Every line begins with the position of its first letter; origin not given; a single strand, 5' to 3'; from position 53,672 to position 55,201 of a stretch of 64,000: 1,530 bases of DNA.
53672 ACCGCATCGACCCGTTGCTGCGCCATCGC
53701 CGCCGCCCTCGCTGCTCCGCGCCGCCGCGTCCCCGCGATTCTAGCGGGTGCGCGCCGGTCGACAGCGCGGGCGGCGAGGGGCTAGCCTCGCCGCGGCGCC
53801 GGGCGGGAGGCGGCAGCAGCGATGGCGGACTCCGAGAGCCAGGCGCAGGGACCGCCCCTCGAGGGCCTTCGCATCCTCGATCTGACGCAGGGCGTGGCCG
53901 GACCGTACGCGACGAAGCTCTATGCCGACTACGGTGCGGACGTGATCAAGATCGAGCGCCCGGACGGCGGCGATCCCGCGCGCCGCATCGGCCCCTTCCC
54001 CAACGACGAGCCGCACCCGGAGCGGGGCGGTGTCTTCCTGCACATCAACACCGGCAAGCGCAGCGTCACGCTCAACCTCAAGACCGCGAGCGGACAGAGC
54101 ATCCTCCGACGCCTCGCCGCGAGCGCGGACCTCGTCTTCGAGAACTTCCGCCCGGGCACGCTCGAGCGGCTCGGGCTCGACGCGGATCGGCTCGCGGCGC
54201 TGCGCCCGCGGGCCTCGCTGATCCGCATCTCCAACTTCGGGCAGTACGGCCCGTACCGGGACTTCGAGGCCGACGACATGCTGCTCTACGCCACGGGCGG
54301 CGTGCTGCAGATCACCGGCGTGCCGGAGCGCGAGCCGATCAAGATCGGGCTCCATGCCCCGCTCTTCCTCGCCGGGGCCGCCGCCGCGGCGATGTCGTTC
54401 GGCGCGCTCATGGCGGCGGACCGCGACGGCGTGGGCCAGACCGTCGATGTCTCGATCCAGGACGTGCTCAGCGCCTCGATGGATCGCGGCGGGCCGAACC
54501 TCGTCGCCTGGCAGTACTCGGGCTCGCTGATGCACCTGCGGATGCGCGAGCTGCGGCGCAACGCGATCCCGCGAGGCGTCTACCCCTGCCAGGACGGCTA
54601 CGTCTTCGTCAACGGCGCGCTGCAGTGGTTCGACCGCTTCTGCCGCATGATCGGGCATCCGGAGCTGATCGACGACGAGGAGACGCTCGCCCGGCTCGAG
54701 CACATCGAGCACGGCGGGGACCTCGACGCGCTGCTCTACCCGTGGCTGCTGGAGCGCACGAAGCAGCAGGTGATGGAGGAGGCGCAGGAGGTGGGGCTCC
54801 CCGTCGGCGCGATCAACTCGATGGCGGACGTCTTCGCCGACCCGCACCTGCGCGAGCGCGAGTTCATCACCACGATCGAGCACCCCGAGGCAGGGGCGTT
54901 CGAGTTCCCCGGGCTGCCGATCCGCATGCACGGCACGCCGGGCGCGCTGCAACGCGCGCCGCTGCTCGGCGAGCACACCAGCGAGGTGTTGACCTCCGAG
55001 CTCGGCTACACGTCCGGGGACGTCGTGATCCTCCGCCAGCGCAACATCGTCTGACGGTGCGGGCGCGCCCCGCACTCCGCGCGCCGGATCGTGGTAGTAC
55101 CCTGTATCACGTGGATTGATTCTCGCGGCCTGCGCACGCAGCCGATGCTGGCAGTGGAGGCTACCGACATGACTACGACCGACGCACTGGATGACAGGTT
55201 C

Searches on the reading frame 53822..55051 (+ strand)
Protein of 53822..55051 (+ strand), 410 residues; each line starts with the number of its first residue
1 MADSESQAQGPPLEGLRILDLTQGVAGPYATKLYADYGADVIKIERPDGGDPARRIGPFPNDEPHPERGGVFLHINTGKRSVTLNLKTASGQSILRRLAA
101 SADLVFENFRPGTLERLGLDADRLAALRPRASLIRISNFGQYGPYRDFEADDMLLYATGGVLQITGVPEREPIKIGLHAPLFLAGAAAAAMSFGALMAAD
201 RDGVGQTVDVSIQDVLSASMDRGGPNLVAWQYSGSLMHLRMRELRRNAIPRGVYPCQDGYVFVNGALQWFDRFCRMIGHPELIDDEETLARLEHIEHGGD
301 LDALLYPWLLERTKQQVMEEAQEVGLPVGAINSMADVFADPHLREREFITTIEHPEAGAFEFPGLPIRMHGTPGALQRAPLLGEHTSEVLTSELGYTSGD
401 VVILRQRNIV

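Call 74: search_protein_families(library=pfam, proteins=[window:53822-55051:+], max_evalue=0.001)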
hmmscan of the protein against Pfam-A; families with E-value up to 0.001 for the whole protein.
window:53822-55051:+ (410 aa): 1 family
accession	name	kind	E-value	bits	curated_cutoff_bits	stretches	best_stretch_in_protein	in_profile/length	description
PF02515.22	CoA_transf_3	-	1.3e-94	317.8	23.3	1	13-386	1-366/366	CoA-transferase family III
